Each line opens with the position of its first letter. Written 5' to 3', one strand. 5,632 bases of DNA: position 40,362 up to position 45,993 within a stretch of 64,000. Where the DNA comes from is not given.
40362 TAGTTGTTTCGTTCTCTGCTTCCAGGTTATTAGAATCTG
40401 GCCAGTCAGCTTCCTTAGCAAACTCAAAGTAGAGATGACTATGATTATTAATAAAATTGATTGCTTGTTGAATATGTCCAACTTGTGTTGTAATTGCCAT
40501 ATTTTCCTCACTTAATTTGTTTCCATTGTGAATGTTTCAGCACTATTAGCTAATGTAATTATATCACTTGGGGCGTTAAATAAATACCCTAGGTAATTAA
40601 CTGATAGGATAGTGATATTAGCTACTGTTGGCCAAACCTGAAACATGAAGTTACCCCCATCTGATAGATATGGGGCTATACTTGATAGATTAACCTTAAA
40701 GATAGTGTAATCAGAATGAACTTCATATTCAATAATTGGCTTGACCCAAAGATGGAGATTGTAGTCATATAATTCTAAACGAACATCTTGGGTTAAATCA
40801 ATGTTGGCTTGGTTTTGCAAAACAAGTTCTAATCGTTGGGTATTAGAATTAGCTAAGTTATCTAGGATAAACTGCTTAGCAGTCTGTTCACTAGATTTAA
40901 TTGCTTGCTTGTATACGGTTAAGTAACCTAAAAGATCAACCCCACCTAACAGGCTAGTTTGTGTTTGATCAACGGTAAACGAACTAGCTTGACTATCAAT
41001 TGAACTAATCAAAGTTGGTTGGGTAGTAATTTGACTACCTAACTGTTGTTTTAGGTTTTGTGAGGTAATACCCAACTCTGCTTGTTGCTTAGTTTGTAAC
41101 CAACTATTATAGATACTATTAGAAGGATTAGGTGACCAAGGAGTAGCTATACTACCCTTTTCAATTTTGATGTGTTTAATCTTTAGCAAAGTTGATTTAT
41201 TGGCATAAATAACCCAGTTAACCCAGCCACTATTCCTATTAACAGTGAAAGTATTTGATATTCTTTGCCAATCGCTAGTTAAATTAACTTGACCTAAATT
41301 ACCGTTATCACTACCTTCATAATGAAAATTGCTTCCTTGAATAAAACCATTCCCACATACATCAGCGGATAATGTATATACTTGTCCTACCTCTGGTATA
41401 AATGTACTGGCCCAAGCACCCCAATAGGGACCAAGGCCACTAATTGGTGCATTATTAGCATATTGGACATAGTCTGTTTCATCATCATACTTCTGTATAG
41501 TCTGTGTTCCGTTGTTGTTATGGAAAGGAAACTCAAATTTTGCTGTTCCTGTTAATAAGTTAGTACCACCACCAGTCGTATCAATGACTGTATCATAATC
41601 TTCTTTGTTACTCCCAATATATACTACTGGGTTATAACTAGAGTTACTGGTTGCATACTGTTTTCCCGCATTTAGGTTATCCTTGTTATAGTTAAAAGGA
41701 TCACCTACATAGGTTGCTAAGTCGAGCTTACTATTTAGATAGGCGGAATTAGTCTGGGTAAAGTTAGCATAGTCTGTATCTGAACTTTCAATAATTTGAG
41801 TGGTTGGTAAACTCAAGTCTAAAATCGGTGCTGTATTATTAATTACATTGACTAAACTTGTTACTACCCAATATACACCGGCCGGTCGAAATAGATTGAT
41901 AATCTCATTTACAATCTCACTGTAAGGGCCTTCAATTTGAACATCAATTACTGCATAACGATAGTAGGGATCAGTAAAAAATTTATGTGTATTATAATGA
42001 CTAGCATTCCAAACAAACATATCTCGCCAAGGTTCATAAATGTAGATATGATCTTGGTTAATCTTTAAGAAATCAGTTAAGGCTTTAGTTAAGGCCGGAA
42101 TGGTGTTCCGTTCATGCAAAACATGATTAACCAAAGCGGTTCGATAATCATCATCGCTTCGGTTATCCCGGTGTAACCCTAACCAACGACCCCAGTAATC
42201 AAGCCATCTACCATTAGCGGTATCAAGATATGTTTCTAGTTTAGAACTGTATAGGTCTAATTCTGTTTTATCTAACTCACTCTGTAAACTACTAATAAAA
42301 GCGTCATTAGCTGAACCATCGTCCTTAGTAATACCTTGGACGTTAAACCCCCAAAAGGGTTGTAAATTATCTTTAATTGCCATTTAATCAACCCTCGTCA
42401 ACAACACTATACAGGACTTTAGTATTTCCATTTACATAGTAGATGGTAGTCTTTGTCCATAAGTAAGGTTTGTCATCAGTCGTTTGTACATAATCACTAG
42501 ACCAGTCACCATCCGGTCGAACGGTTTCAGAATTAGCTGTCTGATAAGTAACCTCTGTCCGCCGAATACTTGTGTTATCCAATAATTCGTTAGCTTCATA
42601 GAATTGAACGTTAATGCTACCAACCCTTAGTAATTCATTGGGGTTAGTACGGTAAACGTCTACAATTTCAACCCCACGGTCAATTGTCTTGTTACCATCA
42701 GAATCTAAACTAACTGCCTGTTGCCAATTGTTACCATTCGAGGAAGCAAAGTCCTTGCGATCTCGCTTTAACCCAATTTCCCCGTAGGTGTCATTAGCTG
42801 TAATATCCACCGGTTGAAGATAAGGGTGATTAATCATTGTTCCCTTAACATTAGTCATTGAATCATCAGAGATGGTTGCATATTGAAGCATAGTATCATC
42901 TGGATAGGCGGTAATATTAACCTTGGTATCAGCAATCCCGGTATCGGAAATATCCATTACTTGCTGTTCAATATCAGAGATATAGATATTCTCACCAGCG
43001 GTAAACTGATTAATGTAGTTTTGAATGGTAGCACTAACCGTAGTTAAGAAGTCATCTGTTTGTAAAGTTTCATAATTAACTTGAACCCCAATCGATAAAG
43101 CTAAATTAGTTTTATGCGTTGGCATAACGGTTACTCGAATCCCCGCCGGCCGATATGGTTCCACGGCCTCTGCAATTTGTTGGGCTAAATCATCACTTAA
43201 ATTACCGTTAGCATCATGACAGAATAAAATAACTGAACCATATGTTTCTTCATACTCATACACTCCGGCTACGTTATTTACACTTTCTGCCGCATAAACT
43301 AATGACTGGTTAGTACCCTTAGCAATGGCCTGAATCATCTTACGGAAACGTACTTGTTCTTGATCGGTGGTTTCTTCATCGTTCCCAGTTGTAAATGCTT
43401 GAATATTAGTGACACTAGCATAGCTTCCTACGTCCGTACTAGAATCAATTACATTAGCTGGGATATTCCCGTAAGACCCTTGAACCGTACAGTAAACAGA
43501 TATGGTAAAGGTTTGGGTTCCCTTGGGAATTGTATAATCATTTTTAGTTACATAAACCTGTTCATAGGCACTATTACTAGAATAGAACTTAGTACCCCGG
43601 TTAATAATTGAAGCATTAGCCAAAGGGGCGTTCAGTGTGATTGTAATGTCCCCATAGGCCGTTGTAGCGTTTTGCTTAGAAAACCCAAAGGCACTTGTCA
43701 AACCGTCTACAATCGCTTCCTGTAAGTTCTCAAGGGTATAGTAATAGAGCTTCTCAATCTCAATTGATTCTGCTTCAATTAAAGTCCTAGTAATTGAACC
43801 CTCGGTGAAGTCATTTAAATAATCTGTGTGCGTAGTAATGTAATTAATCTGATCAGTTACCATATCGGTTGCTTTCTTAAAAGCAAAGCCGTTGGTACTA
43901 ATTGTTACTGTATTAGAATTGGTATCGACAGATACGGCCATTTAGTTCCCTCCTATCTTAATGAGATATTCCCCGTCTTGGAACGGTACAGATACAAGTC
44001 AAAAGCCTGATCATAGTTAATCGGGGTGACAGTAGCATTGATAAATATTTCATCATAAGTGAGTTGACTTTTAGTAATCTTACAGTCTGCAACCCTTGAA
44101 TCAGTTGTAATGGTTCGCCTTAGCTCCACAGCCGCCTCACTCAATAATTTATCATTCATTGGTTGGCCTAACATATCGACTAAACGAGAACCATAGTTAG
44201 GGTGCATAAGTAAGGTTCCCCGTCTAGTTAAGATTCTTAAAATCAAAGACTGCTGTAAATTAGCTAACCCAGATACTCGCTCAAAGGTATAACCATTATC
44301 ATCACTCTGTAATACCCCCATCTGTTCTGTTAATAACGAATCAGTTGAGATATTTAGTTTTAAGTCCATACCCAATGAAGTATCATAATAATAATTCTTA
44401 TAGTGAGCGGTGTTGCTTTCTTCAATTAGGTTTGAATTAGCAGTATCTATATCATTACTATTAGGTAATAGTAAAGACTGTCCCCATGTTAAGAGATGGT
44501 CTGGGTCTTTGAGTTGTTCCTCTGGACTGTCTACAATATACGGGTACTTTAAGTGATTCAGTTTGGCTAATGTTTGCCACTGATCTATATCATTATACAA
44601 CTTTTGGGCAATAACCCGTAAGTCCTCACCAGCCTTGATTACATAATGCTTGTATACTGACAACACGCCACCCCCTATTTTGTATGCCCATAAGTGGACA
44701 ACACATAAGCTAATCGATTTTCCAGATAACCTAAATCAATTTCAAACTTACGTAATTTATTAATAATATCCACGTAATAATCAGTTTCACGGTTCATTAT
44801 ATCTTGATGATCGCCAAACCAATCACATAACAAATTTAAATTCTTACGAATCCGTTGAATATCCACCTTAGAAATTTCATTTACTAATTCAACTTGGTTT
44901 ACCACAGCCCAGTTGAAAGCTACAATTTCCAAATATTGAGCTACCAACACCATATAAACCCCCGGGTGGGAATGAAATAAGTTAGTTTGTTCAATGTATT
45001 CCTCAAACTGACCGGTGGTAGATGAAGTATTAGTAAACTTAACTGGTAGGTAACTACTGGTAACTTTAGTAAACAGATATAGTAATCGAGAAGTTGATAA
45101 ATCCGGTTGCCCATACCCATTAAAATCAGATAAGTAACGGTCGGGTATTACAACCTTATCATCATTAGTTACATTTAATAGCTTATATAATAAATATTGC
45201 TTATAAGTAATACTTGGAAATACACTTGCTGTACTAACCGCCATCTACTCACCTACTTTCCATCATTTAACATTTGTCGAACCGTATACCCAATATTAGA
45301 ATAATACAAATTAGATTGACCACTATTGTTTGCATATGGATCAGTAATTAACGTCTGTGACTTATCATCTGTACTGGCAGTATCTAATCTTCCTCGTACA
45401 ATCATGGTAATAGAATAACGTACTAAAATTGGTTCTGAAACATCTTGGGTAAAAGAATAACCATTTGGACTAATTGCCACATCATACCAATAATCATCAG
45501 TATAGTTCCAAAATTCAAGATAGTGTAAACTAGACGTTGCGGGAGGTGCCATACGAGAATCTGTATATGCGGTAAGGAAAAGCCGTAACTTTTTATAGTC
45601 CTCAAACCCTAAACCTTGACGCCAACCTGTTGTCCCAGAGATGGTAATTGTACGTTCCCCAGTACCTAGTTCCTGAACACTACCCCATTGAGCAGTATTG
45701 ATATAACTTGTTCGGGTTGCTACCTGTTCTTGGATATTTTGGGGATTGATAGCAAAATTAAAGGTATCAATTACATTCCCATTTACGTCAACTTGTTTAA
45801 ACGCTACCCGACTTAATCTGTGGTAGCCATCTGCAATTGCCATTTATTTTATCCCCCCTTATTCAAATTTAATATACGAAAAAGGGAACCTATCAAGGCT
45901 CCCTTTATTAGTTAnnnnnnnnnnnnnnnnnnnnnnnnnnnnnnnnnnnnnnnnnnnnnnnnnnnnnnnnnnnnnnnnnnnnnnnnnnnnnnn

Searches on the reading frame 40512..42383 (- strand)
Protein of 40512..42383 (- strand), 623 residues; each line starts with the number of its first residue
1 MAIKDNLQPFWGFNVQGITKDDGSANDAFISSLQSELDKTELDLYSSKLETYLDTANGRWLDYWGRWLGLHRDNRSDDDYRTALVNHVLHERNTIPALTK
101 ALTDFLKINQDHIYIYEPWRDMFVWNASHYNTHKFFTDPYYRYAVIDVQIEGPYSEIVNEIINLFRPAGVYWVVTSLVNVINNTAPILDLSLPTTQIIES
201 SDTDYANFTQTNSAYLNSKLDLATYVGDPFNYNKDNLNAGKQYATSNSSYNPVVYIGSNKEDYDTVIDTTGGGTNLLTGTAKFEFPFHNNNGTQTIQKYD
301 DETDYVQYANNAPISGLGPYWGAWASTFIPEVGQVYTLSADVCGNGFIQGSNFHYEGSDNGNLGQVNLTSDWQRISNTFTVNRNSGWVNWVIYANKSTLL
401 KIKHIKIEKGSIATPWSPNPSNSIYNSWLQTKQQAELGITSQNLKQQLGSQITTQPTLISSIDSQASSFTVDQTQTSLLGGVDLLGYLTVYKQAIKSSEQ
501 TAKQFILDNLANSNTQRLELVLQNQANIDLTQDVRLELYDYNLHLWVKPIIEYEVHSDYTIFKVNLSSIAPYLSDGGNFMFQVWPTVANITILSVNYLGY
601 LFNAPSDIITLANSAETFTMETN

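Call 5: search_protein_families(library=phrogs, proteins=[window:40512-42383:-], max_evalue=0.001)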
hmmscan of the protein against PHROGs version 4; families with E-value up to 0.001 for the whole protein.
window:40512-42383:- (623 aa): 18 families
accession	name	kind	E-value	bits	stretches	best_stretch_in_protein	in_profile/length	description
phrog_1160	-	tail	8.4e-176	586.8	1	2-623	19-528/528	baseplate protein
phrog_13726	-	unknown function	7.3e-82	277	2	5-242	5-241/800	-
phrog_7378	-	tail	8.4e-56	190.9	1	6-581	18-425/736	baseplate protein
phrog_4411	-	head and packaging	1.2e-36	127.1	1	5-196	5-193/834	virion structural protein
phrog_2386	-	head and packaging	2.2e-36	126.4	1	19-175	18-175/1012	virion structural protein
phrog_5502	-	unknown function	5.9e-22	77.9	1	25-183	21-180/1568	-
phrog_23130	-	tail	6.3e-16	59.9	1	32-227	25-222/362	tail protein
phrog_6277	-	unknown function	3e-10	40.9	1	33-105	33-110/280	-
phrog_1330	-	tail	4.9e-08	32.3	1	227-457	733-952/1361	tail protein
phrog_1775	-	head and packaging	1.9e-07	30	1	266-482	719-897/1609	minor head protein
phrog_5983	-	tail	6.7e-06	27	1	275-428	48-217/300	tail protein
phrog_22472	-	unknown function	0.00017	22.2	1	37-87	40-88/302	-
phrog_11785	-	head and packaging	0.00018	21.1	1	331-440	14-133/770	minor head protein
phrog_587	-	head and packaging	0.0003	21.1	1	27-73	40-86/392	structural protein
phrog_3791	-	tail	0.0005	20.1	1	364-425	436-498/529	major tail protein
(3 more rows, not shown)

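Call 31: search_protein_families(library=pfam, proteins=[window:40512-42383:-], max_evalue=0.01)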
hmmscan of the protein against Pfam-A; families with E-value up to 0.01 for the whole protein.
window:40512-42383:- (623 aa): 1 family
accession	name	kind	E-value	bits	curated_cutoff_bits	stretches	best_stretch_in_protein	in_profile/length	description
PF11041.13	DUF2612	-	0.00031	21.2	23.5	1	28-73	17-62/181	Protein of unknown function (DUF2612)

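Call 34: search_solved_structures(query=window:40512-42383:-, max_evalue=0.01)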
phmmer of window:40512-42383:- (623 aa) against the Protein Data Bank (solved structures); distinct sequences matched with E-value up to 0.01: 2.
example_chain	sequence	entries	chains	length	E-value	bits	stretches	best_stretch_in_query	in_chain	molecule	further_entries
9euk_D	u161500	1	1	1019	4.5e-24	88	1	19-238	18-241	TmpF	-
9euf_H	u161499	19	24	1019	5.1e-24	87.9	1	19-214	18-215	TmpF | ORF63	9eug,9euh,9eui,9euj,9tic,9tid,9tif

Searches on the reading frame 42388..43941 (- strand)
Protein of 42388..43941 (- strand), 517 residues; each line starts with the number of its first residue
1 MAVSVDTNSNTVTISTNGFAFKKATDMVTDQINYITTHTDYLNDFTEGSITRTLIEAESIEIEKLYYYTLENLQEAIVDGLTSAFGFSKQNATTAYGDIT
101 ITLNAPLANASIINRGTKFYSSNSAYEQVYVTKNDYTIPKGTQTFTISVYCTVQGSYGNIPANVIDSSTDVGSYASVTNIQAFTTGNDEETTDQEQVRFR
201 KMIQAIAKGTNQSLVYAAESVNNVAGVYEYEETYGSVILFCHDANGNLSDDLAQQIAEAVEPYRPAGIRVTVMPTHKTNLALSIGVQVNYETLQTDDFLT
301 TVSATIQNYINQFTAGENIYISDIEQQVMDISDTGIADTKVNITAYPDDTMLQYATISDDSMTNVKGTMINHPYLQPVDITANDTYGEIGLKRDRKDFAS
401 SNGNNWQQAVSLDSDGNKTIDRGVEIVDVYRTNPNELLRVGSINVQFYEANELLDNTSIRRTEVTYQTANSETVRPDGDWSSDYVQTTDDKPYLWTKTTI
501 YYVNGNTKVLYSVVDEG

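Call 5: search_protein_families(library=phrogs, proteins=[window:42388-43941:-], max_evalue=0.001)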
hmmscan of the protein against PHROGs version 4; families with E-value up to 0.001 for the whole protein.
window:42388-43941:- (517 aa): 1 family
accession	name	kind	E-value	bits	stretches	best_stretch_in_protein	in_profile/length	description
phrog_6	-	tail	2e-45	156.5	1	9-472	57-454/548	baseplate wedge subunit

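Call 31: search_protein_families(library=pfam, proteins=[window:42388-43941:-], max_evalue=0.01)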
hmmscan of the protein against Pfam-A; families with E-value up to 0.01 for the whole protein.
window:42388-43941:- (517 aa): 1 family
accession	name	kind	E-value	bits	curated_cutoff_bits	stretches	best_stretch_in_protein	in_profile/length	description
PF04865.19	Baseplate_J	-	7.6e-28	97.9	21.1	1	77-326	4-254/255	Baseplate J-like protein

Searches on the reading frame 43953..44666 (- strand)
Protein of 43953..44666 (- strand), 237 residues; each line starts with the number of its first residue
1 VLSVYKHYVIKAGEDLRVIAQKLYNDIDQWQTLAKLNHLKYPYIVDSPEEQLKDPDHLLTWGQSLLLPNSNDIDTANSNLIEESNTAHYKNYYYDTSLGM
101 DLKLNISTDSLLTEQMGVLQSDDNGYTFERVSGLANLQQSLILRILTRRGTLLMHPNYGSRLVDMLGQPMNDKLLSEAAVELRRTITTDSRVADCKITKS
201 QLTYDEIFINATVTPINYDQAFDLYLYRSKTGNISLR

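Call 5: search_protein_families(library=phrogs, proteins=[window:43953-44666:-], max_evalue=0.001)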
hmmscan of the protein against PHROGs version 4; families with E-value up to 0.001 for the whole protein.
window:43953-44666:- (237 aa): 7 families
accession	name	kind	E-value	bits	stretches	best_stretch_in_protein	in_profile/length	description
phrog_975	-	tail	5.4e-71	239.4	1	4-237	3-237/238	baseplate protein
phrog_43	-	tail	7.7e-10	39.5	1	125-187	10-72/126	baseplate wedge subunit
phrog_120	-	tail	4.7e-09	37.5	1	106-217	46-167/303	baseplate wedge subunit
phrog_2669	-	tail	2.8e-07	31.8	1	124-186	15-77/138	baseplate protein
phrog_261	-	tail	7.6e-07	30.1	1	130-186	40-96/312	baseplate wedge subunit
phrog_380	-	lysis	0.00011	22.3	1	6-74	184-241/309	endolysin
phrog_8272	-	tail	0.00013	23.3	1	5-38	37-70/93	tail protein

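Call 31: search_protein_families(library=pfam, proteins=[window:43953-44666:-], max_evalue=0.01)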
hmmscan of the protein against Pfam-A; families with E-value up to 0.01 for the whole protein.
window:43953-44666:- (237 aa): 2 families
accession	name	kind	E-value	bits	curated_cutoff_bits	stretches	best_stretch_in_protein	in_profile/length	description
PF04965.19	GPW_gp25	-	0.00017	21.7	27.2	1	133-188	3-58/96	Baseplate wedge protein gp25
PF10934.14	Sheath_initiator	-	0.00038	20.9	32.9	1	127-213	16-104/104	Contractile injection system sheath initiator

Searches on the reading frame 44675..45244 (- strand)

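Call 5: search_protein_families(library=phrogs, proteins=[window:44675-45244:-], max_evalue=0.001)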
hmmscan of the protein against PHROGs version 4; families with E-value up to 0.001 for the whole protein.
window:44675-45244:- (189 aa): 1 family
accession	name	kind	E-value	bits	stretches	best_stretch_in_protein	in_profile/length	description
phrog_1073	-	unknown function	2.1e-39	135.8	1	11-187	4-173/175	-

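Call 31: search_protein_families(library=pfam, proteins=[window:44675-45244:-], max_evalue=0.01)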
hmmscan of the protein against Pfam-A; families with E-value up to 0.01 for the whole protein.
window:44675-45244:- (189 aa): 0 families

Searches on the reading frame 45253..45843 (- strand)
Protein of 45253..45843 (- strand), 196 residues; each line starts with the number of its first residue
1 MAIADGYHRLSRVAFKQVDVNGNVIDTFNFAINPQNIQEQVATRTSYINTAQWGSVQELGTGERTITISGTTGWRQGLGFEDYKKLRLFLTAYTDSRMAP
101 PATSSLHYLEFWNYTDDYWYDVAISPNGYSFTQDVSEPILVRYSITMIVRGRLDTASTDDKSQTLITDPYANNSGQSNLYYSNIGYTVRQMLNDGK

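Call 5: search_protein_families(library=phrogs, proteins=[window:45253-45843:-], max_evalue=0.001)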
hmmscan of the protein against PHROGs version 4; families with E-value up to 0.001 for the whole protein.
window:45253-45843:- (196 aa): 1 family
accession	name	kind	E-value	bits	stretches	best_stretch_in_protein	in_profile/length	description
phrog_1011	-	head and packaging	3.7e-60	205.5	1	1-184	5-187/361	virion structural protein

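Call 31: search_protein_families(library=pfam, proteins=[window:45253-45843:-], max_evalue=0.01)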
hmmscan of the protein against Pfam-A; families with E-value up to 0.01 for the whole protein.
window:45253-45843:- (196 aa): 1 family
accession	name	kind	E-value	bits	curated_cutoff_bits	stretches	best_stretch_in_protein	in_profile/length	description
PF23980.1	Phage_tail_tube_init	-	2.2e-34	119.7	27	1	1-173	1-174/258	Putative phage tail tube initiator protein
